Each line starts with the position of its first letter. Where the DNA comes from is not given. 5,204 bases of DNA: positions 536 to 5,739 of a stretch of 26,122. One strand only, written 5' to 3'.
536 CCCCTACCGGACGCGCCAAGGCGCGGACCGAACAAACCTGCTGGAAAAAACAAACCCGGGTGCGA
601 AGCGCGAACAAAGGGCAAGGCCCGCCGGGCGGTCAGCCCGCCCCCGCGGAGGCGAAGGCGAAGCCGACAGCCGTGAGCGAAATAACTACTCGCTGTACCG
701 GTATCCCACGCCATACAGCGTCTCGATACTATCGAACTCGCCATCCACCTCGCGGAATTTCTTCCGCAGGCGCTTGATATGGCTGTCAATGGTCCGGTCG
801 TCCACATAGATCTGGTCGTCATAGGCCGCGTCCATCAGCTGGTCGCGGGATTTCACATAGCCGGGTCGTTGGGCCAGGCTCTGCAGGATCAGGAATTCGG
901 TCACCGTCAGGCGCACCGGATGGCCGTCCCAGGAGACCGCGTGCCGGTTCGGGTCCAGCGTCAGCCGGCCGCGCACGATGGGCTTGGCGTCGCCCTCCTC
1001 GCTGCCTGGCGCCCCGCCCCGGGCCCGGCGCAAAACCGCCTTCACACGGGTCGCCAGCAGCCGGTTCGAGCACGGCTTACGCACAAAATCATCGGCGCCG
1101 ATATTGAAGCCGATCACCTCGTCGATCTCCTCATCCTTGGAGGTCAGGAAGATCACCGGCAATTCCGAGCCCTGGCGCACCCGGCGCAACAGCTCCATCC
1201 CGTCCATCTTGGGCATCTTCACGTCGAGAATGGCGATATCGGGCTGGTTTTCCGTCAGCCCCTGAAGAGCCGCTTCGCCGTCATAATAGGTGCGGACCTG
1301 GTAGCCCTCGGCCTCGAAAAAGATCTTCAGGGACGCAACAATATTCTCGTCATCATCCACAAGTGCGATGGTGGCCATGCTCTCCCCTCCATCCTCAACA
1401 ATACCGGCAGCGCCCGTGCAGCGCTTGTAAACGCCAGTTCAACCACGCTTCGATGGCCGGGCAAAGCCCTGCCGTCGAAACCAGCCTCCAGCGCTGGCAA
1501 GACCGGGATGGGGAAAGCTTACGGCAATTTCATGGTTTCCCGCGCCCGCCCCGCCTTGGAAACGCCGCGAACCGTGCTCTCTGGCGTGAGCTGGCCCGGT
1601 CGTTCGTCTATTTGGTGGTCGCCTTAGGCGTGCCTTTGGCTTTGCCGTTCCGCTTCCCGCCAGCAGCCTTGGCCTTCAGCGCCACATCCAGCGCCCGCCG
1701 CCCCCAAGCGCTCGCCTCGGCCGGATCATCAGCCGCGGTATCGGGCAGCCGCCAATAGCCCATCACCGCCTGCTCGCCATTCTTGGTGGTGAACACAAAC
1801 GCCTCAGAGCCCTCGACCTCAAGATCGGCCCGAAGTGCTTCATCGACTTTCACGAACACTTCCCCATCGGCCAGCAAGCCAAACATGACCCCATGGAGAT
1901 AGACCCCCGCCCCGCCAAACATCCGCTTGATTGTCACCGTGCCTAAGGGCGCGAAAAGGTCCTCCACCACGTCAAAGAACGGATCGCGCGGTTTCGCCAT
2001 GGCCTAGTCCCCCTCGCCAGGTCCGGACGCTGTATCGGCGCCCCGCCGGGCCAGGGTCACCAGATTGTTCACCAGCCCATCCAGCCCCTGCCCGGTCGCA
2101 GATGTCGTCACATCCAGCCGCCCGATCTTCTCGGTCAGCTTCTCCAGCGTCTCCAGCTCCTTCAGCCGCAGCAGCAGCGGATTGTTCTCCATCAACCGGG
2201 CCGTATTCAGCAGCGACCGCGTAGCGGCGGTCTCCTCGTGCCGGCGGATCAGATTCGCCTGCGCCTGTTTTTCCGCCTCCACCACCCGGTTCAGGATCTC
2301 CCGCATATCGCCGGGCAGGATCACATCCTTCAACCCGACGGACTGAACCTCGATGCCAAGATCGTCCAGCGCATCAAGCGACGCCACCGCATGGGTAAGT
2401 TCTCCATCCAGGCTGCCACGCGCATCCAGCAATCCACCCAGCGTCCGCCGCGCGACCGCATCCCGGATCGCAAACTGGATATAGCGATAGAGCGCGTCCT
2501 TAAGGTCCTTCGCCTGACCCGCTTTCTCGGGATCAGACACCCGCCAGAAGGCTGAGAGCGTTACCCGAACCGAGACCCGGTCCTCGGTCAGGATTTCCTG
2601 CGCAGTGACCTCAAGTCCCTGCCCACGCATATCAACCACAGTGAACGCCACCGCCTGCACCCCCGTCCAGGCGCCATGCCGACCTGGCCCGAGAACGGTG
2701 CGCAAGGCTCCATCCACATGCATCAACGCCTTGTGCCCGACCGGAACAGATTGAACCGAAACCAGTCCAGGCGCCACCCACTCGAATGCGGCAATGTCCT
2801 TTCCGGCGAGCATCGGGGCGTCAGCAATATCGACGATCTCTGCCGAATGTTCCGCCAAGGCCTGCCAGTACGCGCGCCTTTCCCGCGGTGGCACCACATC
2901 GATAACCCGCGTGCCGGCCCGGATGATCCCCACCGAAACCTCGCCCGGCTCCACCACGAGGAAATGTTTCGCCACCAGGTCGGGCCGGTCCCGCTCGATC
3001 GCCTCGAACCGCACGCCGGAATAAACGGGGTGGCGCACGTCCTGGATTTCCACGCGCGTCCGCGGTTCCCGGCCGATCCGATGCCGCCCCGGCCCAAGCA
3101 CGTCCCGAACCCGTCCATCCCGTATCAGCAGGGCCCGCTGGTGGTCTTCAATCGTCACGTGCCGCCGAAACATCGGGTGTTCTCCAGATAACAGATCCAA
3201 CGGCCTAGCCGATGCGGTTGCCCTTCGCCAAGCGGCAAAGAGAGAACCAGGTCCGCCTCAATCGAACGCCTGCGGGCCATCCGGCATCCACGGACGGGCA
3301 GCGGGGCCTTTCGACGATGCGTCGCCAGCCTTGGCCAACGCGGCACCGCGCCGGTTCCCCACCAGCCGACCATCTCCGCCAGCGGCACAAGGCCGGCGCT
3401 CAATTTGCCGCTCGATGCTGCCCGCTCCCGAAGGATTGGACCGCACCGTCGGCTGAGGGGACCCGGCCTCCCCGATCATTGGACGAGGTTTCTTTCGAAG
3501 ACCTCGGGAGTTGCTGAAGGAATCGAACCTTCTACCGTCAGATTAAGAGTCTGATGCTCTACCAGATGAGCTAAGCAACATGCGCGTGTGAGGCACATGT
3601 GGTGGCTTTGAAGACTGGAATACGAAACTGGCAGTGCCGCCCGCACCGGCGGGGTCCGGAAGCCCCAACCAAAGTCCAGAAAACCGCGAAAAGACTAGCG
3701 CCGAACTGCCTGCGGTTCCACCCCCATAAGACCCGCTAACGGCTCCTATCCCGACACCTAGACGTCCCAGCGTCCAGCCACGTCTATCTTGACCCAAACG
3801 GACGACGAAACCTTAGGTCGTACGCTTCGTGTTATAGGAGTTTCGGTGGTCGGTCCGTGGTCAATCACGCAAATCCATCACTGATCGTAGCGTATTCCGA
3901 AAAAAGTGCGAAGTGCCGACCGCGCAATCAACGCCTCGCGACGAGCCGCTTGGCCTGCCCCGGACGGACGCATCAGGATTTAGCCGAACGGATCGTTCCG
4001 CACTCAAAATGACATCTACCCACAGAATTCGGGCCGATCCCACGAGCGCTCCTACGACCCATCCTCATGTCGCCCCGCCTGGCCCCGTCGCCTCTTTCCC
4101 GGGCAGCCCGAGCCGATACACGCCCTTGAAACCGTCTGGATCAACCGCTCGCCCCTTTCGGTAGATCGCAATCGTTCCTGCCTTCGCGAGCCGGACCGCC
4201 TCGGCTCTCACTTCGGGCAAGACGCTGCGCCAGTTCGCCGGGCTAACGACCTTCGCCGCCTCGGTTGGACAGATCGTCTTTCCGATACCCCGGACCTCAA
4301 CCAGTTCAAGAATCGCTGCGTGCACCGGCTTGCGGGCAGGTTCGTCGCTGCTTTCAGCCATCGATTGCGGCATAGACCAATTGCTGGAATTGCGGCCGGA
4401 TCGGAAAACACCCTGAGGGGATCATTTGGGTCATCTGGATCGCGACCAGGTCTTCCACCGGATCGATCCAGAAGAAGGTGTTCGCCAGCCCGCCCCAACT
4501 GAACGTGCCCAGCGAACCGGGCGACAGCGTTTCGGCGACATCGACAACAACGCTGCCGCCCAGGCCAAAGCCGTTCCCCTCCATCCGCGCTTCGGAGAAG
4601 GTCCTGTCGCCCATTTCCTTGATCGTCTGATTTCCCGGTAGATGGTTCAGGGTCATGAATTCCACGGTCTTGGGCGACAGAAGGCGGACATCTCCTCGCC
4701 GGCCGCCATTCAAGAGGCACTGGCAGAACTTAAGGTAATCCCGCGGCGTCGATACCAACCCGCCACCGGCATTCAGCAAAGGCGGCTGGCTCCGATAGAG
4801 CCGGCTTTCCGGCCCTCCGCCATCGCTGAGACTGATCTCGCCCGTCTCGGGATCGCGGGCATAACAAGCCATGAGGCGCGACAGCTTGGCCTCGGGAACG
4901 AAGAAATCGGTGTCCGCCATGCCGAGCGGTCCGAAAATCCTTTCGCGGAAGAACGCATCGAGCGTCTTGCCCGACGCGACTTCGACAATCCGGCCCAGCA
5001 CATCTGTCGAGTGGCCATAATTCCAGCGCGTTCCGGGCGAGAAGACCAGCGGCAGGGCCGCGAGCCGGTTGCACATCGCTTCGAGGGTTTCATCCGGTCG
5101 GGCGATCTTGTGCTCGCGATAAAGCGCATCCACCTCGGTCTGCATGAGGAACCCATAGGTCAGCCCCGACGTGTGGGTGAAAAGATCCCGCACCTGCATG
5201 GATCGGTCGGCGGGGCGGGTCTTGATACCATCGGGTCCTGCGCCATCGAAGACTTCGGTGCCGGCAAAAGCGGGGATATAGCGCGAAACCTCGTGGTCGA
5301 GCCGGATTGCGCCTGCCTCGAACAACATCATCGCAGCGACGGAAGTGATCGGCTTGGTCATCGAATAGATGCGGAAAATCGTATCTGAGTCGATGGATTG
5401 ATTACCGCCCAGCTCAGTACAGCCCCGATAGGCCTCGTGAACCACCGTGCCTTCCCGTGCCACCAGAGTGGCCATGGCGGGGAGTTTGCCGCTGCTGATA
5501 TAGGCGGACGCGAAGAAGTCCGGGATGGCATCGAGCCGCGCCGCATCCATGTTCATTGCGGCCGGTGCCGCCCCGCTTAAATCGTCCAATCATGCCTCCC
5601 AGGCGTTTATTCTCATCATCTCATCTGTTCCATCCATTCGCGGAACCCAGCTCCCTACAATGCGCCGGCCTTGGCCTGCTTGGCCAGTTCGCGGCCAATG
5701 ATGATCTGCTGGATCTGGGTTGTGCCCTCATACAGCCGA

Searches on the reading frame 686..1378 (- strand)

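Call 14: search_protein_families(library=pfam, proteins=[window:686-1378:-], max_evalue=0.001)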
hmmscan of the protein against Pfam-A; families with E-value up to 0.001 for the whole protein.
window:686-1378:- (230 aa): 2 families
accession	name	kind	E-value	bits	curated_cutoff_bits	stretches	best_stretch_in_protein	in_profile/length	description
PF00072.30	Response_reg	-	1.3e-28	99.9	30.2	1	4-112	1-110/111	Response regulator receiver domain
PF00486.34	Trans_reg_C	-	2.3e-22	79.3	26.2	1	152-227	1-76/77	Transcriptional regulatory protein, C terminal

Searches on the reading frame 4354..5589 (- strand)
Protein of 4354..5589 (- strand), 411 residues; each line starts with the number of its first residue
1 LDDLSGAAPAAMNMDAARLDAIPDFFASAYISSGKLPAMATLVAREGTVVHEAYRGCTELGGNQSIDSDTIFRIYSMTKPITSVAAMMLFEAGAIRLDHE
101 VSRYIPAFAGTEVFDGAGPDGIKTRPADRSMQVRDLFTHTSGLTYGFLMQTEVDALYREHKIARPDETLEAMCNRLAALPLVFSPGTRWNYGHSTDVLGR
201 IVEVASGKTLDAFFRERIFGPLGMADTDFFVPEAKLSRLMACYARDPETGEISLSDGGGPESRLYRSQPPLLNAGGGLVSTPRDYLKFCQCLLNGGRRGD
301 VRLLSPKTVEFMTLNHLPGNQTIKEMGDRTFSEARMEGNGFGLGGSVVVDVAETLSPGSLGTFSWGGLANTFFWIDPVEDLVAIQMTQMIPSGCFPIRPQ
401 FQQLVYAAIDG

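Call 13: search_protein_families(library=pfam, proteins=[window:4354-5589:-], max_evalue=0.001)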
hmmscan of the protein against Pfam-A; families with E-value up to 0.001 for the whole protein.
window:4354-5589:- (411 aa): 1 family
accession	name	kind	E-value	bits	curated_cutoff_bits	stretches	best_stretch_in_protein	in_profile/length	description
PF00144.29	Beta-lactamase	-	3.7e-63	214.1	27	1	32-388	10-309/329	Beta-lactamase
